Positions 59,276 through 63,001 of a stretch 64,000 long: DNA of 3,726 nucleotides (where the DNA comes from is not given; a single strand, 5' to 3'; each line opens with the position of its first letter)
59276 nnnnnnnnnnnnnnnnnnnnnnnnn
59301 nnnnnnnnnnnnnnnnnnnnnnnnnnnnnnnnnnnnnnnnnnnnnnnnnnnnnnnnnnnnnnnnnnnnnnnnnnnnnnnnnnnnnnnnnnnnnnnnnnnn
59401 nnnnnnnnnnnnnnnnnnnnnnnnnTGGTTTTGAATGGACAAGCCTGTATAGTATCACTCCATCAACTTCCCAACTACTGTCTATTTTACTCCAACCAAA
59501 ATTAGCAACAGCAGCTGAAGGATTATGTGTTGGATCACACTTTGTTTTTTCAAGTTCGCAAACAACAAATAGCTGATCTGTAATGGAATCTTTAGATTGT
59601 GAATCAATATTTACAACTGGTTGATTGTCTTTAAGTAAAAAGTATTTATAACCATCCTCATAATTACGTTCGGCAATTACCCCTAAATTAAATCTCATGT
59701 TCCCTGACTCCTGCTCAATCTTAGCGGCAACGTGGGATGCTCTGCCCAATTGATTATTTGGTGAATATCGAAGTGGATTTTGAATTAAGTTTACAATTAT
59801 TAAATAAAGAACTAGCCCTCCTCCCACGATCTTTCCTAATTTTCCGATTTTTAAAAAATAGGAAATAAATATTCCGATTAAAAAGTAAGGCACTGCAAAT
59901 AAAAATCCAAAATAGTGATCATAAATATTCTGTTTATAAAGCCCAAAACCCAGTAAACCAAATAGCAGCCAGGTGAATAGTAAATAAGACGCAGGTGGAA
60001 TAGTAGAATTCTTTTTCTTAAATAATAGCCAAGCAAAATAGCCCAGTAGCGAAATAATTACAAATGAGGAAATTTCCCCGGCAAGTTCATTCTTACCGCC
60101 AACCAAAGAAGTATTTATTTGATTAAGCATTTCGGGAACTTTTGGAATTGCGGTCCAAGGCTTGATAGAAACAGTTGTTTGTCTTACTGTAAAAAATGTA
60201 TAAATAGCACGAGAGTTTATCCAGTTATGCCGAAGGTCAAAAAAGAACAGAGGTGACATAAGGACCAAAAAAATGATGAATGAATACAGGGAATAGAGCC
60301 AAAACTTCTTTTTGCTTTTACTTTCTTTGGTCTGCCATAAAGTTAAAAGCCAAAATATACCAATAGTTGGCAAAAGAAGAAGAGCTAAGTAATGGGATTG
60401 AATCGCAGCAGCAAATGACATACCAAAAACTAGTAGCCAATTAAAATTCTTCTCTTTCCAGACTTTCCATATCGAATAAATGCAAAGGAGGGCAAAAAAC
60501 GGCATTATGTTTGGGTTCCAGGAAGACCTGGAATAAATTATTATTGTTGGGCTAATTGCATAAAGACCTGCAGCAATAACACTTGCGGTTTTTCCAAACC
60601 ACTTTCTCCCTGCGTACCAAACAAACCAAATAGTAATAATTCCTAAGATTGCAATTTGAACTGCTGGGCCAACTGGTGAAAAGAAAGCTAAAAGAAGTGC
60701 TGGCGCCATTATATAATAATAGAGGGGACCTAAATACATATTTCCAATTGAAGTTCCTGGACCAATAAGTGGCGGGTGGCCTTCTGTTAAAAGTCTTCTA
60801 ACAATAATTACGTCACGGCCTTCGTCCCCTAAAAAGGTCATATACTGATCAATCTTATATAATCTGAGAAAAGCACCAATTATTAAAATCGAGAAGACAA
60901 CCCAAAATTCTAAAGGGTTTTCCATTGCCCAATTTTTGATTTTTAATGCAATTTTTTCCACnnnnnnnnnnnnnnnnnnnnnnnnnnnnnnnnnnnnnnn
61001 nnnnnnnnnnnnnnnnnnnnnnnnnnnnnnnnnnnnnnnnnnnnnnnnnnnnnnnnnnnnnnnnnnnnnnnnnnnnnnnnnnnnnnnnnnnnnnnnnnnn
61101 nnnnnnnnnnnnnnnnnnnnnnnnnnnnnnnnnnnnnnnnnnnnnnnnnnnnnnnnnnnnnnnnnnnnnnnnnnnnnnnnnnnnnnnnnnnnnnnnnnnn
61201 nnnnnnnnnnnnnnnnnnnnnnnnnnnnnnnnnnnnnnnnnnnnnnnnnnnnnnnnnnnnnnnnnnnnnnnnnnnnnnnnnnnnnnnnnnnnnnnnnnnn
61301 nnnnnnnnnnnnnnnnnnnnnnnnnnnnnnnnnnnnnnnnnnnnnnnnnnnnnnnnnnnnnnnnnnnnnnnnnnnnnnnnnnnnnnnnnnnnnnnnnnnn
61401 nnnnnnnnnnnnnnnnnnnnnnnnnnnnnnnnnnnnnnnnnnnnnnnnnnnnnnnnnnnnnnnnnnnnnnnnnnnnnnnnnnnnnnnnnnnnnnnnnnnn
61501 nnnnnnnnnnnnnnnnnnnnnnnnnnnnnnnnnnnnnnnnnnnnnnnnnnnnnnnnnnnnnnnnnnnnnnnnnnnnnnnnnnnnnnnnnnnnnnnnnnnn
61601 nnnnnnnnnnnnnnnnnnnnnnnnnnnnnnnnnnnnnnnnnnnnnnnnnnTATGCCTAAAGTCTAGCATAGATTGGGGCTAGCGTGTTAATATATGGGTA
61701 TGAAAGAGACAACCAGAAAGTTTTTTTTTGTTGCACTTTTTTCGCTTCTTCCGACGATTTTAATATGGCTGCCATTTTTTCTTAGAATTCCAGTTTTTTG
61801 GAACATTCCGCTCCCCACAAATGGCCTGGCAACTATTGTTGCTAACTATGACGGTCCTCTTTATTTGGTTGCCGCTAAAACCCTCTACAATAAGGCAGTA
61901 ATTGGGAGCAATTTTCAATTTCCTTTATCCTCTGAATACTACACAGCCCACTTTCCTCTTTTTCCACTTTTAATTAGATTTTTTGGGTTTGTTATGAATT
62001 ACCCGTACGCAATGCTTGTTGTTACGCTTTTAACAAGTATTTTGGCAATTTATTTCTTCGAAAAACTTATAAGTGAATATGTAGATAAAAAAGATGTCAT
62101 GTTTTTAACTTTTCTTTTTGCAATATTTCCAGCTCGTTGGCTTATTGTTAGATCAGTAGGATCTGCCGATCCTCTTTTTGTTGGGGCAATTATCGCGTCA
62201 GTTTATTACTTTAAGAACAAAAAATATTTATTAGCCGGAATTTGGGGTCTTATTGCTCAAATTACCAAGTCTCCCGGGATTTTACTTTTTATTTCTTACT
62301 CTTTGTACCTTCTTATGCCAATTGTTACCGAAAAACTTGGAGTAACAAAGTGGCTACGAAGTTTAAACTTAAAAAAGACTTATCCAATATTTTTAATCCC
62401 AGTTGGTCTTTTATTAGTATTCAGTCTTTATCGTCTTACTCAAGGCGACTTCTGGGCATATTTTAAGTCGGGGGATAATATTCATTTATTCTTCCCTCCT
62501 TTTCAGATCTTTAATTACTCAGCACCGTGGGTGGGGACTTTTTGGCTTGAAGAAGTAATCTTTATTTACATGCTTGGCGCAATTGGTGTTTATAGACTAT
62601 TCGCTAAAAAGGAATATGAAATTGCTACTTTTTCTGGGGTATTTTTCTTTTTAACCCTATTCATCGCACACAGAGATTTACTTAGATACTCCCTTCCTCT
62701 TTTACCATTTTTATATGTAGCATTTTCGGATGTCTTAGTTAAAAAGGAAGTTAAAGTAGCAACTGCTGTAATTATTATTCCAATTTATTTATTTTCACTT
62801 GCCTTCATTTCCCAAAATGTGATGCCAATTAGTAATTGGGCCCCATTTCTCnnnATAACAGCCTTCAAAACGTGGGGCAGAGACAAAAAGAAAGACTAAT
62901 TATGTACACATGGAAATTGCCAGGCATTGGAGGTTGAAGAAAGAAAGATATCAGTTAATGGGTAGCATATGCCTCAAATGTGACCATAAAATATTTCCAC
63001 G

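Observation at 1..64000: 64-kb glycosylation super-locus with at least 13 GT-C membrane transferases, 7 lipid-sugar GT2 synthases and no housekeeping genes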

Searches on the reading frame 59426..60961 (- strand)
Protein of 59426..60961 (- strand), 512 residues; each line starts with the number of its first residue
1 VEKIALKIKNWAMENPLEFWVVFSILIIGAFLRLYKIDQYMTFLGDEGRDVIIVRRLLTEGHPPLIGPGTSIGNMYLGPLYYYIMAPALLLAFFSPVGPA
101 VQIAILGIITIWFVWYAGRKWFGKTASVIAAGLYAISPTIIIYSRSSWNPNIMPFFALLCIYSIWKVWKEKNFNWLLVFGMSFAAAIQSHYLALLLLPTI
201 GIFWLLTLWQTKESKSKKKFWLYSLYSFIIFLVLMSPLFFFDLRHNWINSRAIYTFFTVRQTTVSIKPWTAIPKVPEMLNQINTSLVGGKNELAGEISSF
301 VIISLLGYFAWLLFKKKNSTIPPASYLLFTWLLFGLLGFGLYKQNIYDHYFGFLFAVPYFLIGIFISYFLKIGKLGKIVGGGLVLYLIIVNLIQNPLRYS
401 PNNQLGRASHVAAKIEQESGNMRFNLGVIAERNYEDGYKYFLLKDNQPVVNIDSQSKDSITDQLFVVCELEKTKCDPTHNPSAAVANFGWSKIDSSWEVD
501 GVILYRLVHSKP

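Call 9: search_protein_families(library=pfam, proteins=[window:59426-60961:-], max_evalue=0.001)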
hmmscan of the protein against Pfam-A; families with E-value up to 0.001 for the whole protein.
window:59426-60961:- (512 aa): 2 families
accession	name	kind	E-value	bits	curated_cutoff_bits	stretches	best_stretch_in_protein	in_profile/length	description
PF13231.12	PMT_2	-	9.5e-15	55.6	26.1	1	79-232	4-155/160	Dolichyl-phosphate-mannose-protein mannosyltransferase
PF02366.24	PMT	-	0.00011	22.4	22.7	1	105-234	91-227/245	Dolichyl-phosphate-mannose-protein mannosyltransferase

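Call 95: search_protein_families(library=ncbifam, proteins=[window:59426-60961:-], max_evalue=0.001)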
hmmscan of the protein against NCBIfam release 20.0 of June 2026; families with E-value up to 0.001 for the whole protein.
window:59426-60961:- (512 aa): 1 family
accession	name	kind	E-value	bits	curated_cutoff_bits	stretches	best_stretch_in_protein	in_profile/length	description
TIGR03663.1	TIGR03663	subfamily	3.3e-11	42.8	126.25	1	21-342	3-313/435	flippase activity-associated protein Agl23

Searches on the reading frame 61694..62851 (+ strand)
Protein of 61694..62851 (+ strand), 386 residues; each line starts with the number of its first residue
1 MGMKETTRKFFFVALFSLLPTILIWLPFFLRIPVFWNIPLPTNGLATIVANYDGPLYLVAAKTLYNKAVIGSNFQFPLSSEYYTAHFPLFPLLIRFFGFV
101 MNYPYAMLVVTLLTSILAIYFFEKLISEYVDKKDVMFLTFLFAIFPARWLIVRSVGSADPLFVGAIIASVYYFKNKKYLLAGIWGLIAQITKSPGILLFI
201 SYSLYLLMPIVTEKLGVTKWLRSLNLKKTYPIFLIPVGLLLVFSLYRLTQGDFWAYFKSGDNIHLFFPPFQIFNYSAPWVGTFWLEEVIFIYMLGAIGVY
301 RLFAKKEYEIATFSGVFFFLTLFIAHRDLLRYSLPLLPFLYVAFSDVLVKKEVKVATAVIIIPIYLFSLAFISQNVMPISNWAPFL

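Call 9: search_protein_families(library=pfam, proteins=[window:61694-62851:+], max_evalue=0.001)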
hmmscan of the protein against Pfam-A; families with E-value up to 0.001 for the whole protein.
window:61694-62851:+ (386 aa): 0 families

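Call 13: search_protein_families(library=ncbifam, proteins=[window:61694-62851:+], max_evalue=1)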
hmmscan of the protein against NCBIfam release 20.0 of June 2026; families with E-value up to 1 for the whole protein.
window:61694-62851:+ (386 aa): 1 family
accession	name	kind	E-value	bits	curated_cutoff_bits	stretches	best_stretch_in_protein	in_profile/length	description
NF046093.1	AZOBR_p60025_fam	subfamily_domain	8.1e-08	31.8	150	1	45-208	53-213/232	AZOBR_p60025 family cell surface glycopolymer formation protein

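Call 26: search_protein_families(library=pfam, proteins=[window:61694-62851:+], max_evalue=5)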
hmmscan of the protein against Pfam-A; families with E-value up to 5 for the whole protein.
window:61694-62851:+ (386 aa): 0 families
